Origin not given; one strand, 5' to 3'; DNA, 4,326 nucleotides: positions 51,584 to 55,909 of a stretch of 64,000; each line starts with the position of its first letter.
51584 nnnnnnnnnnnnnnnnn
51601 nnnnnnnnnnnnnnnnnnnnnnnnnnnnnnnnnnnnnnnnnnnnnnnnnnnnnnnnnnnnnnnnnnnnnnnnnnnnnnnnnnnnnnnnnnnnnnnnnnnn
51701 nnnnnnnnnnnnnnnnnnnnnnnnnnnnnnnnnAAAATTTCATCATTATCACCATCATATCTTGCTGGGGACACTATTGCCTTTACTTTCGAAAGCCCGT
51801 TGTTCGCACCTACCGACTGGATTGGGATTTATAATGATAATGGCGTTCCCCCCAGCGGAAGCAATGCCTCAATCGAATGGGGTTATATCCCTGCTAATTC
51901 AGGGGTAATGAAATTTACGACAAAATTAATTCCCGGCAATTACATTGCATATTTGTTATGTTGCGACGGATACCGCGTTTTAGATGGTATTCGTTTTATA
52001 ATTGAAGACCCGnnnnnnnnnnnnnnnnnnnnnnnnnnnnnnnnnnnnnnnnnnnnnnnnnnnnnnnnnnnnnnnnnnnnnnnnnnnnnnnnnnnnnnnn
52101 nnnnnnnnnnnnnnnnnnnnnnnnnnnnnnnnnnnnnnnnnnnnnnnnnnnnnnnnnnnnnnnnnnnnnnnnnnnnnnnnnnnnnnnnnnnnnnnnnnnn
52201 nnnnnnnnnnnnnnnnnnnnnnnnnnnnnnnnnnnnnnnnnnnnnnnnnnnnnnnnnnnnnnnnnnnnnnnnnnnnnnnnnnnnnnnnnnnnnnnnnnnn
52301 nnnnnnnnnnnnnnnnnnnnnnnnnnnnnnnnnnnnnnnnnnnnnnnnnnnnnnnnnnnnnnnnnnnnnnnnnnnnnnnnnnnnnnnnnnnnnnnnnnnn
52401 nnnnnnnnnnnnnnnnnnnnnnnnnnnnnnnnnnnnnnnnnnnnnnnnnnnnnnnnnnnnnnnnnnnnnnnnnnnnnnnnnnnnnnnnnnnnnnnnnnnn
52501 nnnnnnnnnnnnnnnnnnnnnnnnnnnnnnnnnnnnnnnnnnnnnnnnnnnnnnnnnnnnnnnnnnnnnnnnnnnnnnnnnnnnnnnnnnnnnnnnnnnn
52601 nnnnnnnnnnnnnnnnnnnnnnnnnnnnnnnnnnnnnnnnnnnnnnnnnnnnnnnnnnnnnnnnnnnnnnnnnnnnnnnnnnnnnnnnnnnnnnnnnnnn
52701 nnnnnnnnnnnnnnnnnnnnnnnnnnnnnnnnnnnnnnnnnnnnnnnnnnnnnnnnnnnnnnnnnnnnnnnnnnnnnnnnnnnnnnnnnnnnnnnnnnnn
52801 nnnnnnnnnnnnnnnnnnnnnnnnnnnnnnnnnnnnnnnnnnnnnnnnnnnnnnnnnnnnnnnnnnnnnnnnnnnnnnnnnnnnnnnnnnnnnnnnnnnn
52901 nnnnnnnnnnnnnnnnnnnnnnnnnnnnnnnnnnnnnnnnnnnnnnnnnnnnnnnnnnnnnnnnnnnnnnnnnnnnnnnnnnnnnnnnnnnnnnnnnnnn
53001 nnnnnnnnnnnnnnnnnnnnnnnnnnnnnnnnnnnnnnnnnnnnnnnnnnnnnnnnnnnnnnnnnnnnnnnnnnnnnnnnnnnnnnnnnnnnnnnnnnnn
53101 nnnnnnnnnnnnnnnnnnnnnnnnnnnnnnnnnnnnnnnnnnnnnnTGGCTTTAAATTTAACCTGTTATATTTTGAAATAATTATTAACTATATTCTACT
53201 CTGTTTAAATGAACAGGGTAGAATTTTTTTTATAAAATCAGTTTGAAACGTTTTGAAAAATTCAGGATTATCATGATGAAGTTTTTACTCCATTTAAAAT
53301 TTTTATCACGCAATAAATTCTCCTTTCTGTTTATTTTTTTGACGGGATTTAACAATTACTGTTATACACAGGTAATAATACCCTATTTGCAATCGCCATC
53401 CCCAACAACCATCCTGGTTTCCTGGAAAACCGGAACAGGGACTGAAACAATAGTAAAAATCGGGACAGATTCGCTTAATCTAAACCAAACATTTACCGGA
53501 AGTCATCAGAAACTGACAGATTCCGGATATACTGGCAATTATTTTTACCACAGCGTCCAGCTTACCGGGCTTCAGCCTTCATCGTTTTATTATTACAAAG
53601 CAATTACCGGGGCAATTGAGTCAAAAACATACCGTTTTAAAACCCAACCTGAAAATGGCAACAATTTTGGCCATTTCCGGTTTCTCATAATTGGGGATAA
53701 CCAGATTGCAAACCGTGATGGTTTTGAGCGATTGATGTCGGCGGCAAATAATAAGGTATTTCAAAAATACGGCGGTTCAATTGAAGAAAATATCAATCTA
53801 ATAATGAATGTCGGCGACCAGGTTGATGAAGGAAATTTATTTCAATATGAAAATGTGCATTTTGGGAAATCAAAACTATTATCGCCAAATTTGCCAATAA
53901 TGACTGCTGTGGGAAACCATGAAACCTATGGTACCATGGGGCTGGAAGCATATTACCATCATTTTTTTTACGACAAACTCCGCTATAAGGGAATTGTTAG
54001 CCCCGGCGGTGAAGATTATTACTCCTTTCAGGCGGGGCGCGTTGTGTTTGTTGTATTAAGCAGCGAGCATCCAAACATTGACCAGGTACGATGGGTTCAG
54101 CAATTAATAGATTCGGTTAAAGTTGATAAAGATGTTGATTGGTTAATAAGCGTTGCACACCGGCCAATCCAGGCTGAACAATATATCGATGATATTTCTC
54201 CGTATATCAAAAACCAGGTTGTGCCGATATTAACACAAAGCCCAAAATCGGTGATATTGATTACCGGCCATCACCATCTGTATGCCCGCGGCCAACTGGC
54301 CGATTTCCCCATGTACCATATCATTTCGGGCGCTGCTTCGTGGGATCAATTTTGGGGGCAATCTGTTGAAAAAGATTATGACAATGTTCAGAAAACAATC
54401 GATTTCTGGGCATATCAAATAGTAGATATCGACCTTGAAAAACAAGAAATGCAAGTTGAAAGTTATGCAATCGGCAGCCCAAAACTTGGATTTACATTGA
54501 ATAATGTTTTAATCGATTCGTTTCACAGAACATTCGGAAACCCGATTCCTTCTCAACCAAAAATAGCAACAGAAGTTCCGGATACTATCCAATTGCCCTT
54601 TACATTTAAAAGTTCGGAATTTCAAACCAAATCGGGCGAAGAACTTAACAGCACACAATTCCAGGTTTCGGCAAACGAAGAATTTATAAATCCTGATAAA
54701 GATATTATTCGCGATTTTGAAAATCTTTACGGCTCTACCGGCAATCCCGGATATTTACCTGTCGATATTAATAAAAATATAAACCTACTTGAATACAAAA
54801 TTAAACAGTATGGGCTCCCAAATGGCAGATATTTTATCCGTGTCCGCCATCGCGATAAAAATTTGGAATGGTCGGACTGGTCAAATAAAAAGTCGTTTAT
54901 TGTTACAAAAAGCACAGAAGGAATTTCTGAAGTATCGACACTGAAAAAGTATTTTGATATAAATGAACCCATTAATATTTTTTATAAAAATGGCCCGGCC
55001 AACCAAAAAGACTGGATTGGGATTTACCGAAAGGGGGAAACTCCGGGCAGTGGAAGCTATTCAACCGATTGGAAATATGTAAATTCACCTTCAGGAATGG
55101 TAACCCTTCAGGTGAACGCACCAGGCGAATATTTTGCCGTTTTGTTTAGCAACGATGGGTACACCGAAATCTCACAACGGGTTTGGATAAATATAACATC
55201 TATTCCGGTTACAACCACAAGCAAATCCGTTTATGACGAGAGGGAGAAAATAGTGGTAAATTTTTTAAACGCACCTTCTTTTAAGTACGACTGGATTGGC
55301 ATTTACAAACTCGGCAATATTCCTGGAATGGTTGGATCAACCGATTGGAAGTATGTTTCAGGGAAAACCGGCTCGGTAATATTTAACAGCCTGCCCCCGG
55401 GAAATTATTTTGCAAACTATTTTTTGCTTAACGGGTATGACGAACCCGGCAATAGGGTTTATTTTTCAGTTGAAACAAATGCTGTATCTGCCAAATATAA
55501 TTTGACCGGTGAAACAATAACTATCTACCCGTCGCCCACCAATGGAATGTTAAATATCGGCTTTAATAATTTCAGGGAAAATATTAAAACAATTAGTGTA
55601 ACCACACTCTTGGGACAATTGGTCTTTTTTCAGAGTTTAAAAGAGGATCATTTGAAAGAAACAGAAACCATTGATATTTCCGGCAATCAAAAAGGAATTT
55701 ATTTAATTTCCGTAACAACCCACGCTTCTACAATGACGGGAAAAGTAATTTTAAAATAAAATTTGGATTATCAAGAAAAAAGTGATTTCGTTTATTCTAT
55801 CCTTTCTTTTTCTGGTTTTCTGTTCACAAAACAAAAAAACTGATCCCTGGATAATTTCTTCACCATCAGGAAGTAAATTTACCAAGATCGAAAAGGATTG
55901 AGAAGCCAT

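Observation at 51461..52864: Five tandem copies of an unassigned ~95-aa module with invariant DWIGIY and a vicinal Cys-Cys, in the SGBP slot of a SusCD locus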

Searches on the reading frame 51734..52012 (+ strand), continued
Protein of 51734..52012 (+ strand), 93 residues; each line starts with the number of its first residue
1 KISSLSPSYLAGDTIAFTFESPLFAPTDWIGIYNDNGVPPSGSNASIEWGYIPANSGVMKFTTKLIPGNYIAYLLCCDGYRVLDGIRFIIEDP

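Call 53: find_encoding_contigs(protein=P0129, flank=8000, max_places=1)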
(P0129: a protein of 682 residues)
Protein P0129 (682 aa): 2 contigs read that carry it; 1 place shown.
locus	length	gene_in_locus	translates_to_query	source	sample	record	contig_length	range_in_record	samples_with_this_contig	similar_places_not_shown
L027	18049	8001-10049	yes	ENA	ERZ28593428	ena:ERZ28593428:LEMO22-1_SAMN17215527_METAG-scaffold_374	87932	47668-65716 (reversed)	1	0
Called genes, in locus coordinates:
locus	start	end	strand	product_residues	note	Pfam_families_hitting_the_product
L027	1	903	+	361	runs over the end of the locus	-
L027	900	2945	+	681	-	PF02348:CTP_transf_3, PF12804:NTP_transf_3, PF00202:Aminotran_3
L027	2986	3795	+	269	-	PF00248:Aldo_ket_red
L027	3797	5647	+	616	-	PF00664:ABC_membrane, PF00005:ABC_tran, PF02463:SMC_N (weak)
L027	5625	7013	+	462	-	-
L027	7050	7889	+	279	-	PF01209:Ubie_methyltran, PF13489:Methyltransf_23, PF02353:CMAS, PF05175:MTS (weak), PF08241:Methyltransf_11, PF08242:Methyltransf_12, PF13649:Methyltransf_25, PF13847:Methyltransf_31, +1 more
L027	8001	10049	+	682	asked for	PF14686:fn3_3 (faint), PF04151:PPC (faint), PF17802:SpaA (faint), PF07495:Y_Y_Y (faint), PF17210:SdrD_B (faint), PF22904:NOMO1-like_2nd (faint)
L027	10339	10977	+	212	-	PF13371:TPR_9 (weak)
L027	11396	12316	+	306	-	PF01073:3Beta_HSD, PF01370:Epimerase, PF02719:Polysacc_synt_2, PF04321:RmlD_sub_bind (weak), PF07993:NAD_binding_4, PF16363:GDP_Man_Dehyd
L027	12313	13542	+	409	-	PF08421:Methyltransf_13, PF13489:Methyltransf_23, PF08241:Methyltransf_11 (faint), PF08242:Methyltransf_12 (weak), PF08484:Methyltransf_14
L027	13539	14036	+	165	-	PF00908:dTDP_sugar_isom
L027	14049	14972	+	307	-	PF01370:Epimerase, PF04321:RmlD_sub_bind, PF16363:GDP_Man_Dehyd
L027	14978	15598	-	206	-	PF17836:PglD_N, PF25087:GMPPB_C (faint), PF00132:Hexapep (weak)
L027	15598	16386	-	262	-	PF02397:Bac_transf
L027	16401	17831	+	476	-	-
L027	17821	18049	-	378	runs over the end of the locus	PF07603:Lcl_C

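Call 70: search_protein_families(library=pfam, proteins=[P0159, P0213, P0149, P0170, P0182], max_evalue=0.001)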
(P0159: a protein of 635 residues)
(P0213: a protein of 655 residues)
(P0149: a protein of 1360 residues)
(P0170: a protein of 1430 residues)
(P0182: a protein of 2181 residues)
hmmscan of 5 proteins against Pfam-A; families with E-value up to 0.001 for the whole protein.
P0159 (635 aa): 2 families
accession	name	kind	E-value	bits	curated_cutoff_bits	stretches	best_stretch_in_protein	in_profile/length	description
PF09423.15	PhoD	-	2e-24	86.8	27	1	246-482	22-293/343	PhoD-like phosphatase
PF18962.6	Por_Secre_tail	-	1.2e-05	25.9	27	1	562-630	2-71/75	Secretion system C-terminal sorting domain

P0213 (655 aa): 2 families
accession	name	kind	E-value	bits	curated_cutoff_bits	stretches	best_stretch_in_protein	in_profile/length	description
PF09471.16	Peptidase_M64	-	1.6e-32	113.3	26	1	32-224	6-199/302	IgA Peptidase M64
PF18962.6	Por_Secre_tail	-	7.5e-09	36.2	27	1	577-650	2-71/75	Secretion system C-terminal sorting domain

P0149 (1360 aa): 1 family
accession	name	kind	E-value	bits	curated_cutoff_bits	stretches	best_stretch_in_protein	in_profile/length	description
PF22245.3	G7C_C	-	5.1e-07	30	26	0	887-936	102-150/180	Tailspike protein, C-terminal domain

P0170 (1430 aa): 3 families
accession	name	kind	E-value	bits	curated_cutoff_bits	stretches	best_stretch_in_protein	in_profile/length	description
PF17802.7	SpaA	-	3.4e-12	46.8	23.1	0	658-737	16-78/91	Prealbumin-like fold domain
PF24170.1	Fn3-II_PB4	-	9.1e-08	32.7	27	0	668-718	28-77/95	Straight fiber protein PB4 second Fn3-like domain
PF07495.19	Y_Y_Y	-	0.00028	21.2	26.6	0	1071-1101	26-55/65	Y_Y_Y domain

P0182 (2181 aa): 9 families
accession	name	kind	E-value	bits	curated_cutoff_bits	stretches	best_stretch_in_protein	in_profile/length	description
PF13418.12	Kelch_4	-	2.6e-17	62.9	21.6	0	549-586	12-47/49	Galactose oxidase, central domain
PF13964.12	Kelch_6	-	1.5e-13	50.7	25.3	1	301-344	2-50/50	Kelch motif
PF13415.12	Kelch_3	-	1.7e-12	47.6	22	0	320-351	16-47/48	Galactose oxidase, central domain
PF24981.1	Beta-prop_ATRN-LZTR1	-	7e-12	45.6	50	0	548-658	158-280/289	Attractin/LZTR1 beta-propeller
PF24681.1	Kelch_KLHDC2_KLHL20_DRC7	-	2e-09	37.5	50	1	550-661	9-125/221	KLHDC2/KLHL20/DRC7 Kelch-repeats domain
PF07495.19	Y_Y_Y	-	4.4e-08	33.3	26.6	0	723-749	19-44/65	Y_Y_Y domain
PF17802.7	SpaA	-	2.6e-06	28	23.1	0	715-748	24-57/91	Prealbumin-like fold domain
PF01344.31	Kelch_1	-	2.8e-05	24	20.1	0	320-340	25-45/46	Kelch motif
PF24170.1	Fn3-II_PB4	-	0.00016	22.3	27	0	917-953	51-87/95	Straight fiber protein PB4 second Fn3-like domain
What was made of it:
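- One is fused to PhoD (P0159, call 70).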

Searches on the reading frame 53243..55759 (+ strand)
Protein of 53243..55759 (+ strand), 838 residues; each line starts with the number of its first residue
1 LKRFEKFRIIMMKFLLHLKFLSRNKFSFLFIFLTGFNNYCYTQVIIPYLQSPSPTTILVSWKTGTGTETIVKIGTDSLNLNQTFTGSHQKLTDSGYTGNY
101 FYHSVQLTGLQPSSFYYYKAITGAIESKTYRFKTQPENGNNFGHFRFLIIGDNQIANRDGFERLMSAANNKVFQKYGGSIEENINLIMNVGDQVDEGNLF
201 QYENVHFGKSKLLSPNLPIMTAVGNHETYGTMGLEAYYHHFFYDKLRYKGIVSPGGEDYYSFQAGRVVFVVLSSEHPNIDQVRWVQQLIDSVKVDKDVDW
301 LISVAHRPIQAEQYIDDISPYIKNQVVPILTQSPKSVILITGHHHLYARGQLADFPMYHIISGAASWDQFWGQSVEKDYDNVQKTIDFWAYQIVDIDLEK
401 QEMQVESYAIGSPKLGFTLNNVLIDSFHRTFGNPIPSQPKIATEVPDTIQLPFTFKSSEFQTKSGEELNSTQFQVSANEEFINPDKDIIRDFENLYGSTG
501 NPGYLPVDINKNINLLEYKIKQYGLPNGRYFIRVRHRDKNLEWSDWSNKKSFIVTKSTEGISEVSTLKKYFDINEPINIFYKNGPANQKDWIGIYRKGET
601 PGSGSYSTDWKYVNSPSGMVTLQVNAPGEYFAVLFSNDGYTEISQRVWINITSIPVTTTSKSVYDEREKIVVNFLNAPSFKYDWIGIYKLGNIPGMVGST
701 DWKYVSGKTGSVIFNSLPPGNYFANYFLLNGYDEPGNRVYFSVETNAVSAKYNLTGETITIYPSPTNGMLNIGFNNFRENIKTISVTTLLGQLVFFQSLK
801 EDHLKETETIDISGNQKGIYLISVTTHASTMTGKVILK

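Call 3: search_protein_families(library=pfam, proteins=[window:53243-55759:+], max_evalue=0.1)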
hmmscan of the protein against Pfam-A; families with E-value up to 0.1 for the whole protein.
window:53243-55759:+ (838 aa): 7 families
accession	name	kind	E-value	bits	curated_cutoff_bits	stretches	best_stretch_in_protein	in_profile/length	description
PF16656.11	Pur_ac_phosph_N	-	3.5e-16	60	30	1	49-134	8-93/93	Purple acid Phosphatase, N-terminal domain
PF18962.6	Por_Secre_tail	-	9.4e-15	55.1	27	1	761-836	1-74/75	Secretion system C-terminal sorting domain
PF00149.33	Metallophos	-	1.8e-12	48.5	21.5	1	145-346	1-190/191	Calcineurin-like phosphoesterase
PF17751.7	SKICH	-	0.00029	21.8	23.4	0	661-691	7-40/103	SKICH domain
PF07495.19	Y_Y_Y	-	0.0004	20.7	26.6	0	519-552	29-62/65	Y_Y_Y domain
PF16562.11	HECW_N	-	0.0088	16.5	26.7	0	574-630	29-86/120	N-terminal domain of E3 ubiquitin-protein ligase HECW1 and 2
PF11589.14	DUF3244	-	0.079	13.4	25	0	766-834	27-93/96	Domain of unknown function (DUF3244)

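Call 4: search_protein_families(library=ncbifam, proteins=[window:53243-55759:+], max_evalue=0.1)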
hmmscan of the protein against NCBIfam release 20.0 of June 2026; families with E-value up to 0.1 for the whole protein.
window:53243-55759:+ (838 aa): 4 families
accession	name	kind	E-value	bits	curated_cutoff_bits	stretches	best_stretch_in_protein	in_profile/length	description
NF038113.1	T9SSA_dep_M36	equivalog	2.2e-10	39.4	885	1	747-838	781-869/869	T9SS-dependent M36 family metallopeptidase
TIGR04183.1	Por_Secre_tail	domain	5.4e-09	35.9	23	1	761-838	1-72/72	T9SS type A sorting domain-containing protein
NF052644.1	T9SS_DNase_Rie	equivalog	0.0077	15.6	260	1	780-836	199-249/251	T9SS-dependent surface endonuclease, AS87_RS02955 family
TIGR01202.1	bchC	equivalog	0.093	11.8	291.25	0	467-505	176-214/308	chlorophyll synthesis pathway protein BchC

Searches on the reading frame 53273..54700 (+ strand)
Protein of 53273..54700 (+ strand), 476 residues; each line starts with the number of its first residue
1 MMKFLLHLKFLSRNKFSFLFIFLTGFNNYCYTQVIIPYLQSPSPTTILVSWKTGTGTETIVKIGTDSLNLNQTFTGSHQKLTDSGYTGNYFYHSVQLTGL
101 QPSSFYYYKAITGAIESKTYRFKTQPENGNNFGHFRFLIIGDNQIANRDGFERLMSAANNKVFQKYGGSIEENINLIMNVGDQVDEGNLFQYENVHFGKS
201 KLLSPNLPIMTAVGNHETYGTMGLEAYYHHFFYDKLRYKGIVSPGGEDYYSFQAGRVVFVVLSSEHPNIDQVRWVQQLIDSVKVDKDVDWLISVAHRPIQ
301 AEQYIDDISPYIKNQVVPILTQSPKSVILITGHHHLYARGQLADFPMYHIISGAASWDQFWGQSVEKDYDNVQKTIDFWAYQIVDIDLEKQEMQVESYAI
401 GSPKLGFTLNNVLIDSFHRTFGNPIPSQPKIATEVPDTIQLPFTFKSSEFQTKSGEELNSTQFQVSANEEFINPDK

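Call 81: search_solved_structures(query=window:53273-54700:+, max_evalue=0.001)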
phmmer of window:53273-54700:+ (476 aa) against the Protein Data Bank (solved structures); distinct sequences matched with E-value up to 0.001: 3.
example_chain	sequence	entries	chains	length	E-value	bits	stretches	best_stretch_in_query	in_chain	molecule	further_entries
6git_A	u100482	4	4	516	3.7e-10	42.3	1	85-340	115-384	Purple acid phosphatase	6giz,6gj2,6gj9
6gja_A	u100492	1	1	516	4e-10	42.2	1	85-340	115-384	Purple acid phosphatase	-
3zk4_A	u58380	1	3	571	6.4e-05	25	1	73-339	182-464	DIPHOSPHONUCLEOTIDE PHOSPHATASE 1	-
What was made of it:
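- Tried and rejected: The nearest solved relatives of the phosphatase are plant purple acid phosphatases (6git, E = 4e-10) and lupin PPD1 (call 81).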
